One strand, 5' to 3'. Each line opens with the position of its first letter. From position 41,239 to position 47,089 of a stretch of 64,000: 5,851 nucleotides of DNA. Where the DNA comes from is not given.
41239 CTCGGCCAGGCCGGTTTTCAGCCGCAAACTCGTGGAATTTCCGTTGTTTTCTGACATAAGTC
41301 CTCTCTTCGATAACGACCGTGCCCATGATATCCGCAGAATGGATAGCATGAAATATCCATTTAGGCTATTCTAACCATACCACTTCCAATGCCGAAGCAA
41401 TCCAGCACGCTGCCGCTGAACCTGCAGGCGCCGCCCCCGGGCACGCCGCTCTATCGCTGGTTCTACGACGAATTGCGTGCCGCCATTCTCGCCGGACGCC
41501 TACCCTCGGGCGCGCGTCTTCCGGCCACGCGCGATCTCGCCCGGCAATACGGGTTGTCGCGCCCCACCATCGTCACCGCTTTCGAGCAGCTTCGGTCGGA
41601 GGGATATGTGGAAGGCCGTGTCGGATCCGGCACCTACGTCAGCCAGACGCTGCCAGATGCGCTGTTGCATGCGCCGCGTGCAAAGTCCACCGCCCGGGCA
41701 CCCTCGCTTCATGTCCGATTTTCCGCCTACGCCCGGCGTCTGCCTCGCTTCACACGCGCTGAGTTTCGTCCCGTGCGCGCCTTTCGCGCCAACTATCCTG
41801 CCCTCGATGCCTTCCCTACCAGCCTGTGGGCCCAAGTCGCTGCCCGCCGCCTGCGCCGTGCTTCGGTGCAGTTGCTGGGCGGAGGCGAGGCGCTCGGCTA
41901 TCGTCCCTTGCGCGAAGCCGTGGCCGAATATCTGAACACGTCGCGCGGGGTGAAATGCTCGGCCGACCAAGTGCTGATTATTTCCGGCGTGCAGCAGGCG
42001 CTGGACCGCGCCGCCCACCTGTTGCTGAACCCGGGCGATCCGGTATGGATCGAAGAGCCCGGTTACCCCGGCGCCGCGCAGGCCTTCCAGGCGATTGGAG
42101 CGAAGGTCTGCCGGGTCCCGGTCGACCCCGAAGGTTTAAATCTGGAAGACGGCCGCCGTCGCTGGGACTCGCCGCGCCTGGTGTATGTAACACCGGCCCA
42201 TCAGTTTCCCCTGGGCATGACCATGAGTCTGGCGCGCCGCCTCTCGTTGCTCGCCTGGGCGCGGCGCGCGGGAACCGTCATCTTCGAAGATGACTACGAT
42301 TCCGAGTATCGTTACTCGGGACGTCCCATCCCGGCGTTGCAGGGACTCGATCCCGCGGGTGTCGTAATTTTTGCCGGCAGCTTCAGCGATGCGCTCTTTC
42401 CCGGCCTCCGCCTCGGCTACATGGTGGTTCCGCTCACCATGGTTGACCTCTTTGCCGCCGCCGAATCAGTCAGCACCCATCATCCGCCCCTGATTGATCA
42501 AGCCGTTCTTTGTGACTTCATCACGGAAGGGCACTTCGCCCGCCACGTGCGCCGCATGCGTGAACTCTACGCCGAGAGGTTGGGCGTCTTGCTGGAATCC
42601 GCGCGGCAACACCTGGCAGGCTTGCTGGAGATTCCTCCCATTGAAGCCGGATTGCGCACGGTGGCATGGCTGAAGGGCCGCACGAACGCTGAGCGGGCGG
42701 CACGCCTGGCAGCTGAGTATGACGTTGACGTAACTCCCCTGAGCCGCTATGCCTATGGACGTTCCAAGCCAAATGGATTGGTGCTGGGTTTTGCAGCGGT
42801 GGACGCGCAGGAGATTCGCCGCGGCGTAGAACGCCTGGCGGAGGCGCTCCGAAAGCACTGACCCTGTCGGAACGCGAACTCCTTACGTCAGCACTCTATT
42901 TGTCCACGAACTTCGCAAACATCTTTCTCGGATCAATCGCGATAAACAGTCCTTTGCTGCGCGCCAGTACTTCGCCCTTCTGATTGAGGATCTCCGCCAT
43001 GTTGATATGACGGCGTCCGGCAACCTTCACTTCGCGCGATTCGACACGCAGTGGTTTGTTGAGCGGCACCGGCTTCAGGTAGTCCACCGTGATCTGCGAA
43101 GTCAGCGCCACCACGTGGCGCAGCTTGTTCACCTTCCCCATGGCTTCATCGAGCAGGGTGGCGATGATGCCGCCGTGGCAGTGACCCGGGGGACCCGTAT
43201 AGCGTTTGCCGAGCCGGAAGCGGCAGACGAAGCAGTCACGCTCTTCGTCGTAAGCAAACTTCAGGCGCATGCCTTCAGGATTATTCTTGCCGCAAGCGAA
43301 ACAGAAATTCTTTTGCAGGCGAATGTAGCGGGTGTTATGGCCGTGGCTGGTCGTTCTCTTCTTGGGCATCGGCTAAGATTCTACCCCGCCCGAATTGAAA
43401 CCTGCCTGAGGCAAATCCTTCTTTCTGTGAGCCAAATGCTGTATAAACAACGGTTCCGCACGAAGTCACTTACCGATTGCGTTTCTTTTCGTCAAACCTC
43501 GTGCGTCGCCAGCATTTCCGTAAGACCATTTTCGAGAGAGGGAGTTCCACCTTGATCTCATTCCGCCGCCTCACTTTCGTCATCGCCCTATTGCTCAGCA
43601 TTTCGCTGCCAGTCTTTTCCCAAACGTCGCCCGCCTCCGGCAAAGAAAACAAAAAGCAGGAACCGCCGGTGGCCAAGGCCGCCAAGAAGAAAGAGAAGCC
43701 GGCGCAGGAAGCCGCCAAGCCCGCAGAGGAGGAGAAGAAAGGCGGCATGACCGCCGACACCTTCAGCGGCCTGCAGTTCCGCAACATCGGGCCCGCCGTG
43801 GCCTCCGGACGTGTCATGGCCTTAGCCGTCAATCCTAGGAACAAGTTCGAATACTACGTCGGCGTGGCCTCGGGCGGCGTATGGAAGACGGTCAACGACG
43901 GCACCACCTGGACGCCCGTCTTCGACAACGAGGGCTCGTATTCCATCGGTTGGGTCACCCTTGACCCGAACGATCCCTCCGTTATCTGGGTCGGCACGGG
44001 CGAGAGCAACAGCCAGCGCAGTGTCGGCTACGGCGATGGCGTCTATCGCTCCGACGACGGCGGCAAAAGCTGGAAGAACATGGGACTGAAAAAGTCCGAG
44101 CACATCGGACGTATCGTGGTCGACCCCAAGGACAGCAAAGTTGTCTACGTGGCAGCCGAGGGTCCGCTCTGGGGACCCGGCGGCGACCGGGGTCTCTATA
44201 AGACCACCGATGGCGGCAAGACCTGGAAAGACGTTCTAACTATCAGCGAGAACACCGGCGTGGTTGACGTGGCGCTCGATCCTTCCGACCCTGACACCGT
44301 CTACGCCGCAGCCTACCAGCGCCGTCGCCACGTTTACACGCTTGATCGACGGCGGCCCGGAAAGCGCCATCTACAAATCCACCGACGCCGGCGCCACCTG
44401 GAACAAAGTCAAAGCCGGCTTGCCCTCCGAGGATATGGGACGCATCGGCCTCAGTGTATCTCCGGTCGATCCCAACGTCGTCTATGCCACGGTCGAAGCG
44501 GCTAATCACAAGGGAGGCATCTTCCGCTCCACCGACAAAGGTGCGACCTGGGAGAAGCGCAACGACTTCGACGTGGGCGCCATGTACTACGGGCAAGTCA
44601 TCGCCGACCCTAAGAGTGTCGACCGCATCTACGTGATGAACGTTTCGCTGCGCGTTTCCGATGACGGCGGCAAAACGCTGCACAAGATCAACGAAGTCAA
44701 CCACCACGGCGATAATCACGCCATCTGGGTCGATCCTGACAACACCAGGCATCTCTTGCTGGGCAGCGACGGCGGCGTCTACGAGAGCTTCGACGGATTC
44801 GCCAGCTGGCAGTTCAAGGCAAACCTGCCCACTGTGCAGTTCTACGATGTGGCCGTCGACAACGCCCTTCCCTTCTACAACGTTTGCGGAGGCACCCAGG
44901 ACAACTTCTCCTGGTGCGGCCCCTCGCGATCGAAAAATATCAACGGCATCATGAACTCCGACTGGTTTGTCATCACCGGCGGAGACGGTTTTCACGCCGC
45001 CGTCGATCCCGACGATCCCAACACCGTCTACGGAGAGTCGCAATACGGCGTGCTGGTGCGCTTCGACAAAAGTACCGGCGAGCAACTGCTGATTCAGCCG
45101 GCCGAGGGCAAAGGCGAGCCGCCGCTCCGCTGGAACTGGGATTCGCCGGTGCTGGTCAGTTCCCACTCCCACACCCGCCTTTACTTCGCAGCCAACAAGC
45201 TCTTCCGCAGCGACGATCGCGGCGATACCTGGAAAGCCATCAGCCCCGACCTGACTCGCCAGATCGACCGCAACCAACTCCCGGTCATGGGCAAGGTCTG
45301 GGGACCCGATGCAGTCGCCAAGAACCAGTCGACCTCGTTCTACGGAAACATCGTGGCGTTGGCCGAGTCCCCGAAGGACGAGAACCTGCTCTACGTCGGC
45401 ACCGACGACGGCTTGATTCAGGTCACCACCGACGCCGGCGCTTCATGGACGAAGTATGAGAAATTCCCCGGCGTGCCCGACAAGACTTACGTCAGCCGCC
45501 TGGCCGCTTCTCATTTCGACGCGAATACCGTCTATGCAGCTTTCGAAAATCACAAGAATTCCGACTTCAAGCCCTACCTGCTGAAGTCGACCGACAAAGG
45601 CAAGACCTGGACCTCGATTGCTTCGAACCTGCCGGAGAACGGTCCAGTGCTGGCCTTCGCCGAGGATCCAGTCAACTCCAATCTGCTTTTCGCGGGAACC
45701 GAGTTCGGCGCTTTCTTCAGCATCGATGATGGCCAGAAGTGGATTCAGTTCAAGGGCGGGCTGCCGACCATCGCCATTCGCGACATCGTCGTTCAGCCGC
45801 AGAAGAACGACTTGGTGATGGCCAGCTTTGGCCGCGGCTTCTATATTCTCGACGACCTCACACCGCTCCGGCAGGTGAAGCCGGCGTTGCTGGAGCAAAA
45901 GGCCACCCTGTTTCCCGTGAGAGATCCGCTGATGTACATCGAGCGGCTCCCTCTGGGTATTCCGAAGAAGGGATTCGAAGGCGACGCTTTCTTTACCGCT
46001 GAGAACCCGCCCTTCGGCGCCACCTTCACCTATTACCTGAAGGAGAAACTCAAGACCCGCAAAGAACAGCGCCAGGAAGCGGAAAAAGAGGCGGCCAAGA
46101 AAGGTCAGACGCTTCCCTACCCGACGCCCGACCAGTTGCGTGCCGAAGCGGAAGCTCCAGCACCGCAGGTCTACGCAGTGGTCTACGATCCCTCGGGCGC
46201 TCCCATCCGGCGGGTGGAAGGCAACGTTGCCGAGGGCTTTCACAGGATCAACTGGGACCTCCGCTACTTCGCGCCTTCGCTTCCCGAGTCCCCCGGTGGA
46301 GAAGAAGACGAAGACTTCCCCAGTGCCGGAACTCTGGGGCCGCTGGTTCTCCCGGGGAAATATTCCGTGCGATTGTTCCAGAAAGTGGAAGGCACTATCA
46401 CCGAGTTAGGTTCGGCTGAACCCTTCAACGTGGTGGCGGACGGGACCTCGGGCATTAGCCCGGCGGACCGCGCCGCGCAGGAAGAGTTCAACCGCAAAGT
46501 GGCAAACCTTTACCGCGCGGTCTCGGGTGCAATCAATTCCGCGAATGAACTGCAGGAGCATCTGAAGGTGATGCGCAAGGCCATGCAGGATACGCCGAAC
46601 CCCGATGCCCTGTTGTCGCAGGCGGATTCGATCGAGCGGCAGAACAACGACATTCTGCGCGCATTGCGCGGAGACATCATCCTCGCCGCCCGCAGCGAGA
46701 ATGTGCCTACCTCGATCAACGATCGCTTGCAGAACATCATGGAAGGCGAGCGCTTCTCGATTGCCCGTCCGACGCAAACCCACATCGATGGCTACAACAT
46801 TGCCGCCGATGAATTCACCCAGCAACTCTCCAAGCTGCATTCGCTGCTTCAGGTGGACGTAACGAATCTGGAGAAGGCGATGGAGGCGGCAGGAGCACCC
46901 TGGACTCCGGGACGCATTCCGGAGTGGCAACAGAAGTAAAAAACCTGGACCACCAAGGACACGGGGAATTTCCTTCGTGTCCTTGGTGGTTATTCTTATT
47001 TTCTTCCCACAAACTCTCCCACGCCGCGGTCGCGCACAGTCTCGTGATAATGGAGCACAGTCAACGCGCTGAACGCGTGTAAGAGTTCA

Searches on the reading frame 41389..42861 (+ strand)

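Call 66: search_protein_families(library=pfam, proteins=[window:41389-42861:+], max_evalue=0.00001)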
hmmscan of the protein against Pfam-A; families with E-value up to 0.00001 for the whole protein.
window:41389-42861:+ (490 aa): 2 families
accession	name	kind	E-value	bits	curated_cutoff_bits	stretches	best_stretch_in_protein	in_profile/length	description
PF00155.27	Aminotran_1_2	-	4.1e-21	76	19.7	1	153-483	28-361/361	Aminotransferase class I and II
PF00392.27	GntR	-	2.7e-16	59.4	27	1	24-84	4-64/64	Bacterial regulatory proteins, gntR family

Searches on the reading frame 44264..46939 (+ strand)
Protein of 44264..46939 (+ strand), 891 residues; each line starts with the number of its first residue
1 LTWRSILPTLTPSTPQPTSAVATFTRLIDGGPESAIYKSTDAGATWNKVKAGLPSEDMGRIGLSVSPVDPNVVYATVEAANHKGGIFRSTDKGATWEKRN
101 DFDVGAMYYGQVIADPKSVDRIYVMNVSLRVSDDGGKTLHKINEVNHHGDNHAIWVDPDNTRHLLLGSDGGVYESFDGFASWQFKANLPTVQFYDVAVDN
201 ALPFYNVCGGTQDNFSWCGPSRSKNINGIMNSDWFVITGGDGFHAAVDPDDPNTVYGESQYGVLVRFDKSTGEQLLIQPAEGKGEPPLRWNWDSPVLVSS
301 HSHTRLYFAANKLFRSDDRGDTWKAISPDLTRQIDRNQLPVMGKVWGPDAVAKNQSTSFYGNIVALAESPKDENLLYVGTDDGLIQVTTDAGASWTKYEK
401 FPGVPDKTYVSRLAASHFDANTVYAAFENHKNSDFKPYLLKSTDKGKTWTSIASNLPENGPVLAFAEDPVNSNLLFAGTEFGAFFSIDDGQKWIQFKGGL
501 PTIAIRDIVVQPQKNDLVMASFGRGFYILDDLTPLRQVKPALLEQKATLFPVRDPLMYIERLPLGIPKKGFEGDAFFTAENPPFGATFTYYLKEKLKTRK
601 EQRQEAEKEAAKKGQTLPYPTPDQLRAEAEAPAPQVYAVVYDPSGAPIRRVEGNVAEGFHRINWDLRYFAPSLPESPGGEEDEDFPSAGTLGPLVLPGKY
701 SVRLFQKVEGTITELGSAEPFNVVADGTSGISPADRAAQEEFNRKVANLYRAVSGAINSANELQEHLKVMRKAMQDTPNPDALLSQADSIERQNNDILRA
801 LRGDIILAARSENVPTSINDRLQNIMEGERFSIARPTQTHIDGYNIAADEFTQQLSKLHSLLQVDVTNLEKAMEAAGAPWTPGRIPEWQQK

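Call 66: search_protein_families(library=pfam, proteins=[window:44264-46939:+], max_evalue=0.00001)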
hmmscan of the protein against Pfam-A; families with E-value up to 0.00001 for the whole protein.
window:44264-46939:+ (891 aa): 2 families
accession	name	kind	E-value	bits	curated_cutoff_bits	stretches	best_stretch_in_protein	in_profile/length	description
PF15902.12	Sortilin-Vps10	-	4.4e-21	75.6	33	0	312-455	2-115/446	Sortilin, neurotensin receptor 3,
PF02012.26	BNR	-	9.3e-10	37.5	27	0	314-324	1-11/12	BNR/Asp-box repeat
